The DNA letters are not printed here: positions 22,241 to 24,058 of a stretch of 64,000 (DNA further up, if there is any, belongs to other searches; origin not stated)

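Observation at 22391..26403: Divergent cluster: GH3-type adenylating amido synthetase / alpha-oxoamine synthase / FemAB-BioF2-like N-acyltransferase, a candidate lipoamino-acid or sphingoid-type lipid pathway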

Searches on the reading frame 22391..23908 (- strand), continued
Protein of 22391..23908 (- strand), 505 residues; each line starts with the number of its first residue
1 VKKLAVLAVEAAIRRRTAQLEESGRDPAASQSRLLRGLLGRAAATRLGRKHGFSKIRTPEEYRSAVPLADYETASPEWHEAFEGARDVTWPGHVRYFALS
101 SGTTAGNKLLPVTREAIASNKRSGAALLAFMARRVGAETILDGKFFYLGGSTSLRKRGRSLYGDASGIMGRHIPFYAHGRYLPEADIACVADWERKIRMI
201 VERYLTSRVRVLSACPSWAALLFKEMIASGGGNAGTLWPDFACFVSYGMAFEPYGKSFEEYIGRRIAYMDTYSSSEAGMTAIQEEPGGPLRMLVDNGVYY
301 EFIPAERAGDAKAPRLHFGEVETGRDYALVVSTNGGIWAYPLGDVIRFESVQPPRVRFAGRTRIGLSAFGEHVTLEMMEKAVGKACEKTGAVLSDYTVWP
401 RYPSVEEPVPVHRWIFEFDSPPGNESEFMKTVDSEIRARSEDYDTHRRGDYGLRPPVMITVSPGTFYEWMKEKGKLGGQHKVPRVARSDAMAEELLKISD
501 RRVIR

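Call 87: find_encoding_contigs(protein=P0153, flank=10000, max_places=1)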
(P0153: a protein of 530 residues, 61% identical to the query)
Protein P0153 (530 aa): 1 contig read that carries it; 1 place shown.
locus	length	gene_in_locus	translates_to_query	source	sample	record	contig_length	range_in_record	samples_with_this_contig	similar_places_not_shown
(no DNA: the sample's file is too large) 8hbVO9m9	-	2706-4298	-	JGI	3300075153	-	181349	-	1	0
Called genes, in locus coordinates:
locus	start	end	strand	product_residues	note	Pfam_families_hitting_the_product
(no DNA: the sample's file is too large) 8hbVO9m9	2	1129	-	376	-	?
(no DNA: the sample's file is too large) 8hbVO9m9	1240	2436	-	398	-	PF00155:Aminotran_1_2, PF01041:DegT_DnrJ_EryC1 (faint), PF01053:Cys_Met_Meta_PP (weak)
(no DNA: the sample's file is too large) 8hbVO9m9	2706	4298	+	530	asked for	PF03321:GH3, PF23571:GH3_M, PF23572:GH3_C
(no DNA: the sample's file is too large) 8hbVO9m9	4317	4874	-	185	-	PF01558:POR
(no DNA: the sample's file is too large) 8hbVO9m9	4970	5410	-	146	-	PF05635:23S_rRNA_IVP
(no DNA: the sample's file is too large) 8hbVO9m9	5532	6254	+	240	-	PF00081:Sod_Fe_N, PF02777:Sod_Fe_C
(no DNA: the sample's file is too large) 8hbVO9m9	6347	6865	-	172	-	-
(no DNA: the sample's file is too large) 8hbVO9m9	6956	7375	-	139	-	PF13673:Acetyltransf_10, PF00583:Acetyltransf_1, PF13508:Acetyltransf_7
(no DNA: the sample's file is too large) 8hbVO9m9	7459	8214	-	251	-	PF02775:TPP_enzyme_C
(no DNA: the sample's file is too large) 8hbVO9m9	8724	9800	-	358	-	PF01855:POR_N, PF02780:Transketolase_C, PF17147:PFOR_II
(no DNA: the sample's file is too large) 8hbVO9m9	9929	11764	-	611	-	PF01590:GAF, PF13185:GAF_2, PF13492:GAF_3 (weak), PF13487:HD_5, PF01966:HD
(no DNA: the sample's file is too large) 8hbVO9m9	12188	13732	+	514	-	PF00079:Serpin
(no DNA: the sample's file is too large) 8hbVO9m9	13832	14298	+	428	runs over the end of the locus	PF00079:Serpin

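Call 88: find_encoding_contigs(protein=P0211, flank=10000, max_places=1)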
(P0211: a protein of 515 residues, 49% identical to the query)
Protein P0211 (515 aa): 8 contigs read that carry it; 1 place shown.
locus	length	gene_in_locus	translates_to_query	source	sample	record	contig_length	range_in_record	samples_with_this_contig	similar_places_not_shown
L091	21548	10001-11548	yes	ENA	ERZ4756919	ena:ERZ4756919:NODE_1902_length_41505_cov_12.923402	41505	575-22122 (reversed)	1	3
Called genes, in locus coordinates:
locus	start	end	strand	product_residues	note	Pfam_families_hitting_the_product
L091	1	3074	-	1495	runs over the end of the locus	PF04389:Peptidase_M28, PF12704:MacB_PCD (faint), PF02687:FtsX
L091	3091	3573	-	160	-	PF05635:23S_rRNA_IVP (weak)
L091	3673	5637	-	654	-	PF20581:DUF6785, PF20580:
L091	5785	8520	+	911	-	PF00270:DEAD, PF00271:Helicase_C, PF22982:WHD_HRQ1, PF09369:MZB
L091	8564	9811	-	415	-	PF00155:Aminotran_1_2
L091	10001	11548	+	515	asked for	PF03321:GH3, PF23571:GH3_M, PF23572:GH3_C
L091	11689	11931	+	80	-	-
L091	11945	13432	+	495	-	PF01408:GFO_IDH_MocA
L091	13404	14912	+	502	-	PF01408:GFO_IDH_MocA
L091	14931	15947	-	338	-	PF07589:PEP_exosort_dom (weak)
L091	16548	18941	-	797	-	PF13415:Beta-prop_FBX42, PF24681:Kelch_KLHDC2_KLHL20_DRC7, PF07646:Kelch_2 (faint), PF24981:Beta-prop_ATRN-LZTR1 (weak)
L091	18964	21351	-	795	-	PF18582:HZS_alpha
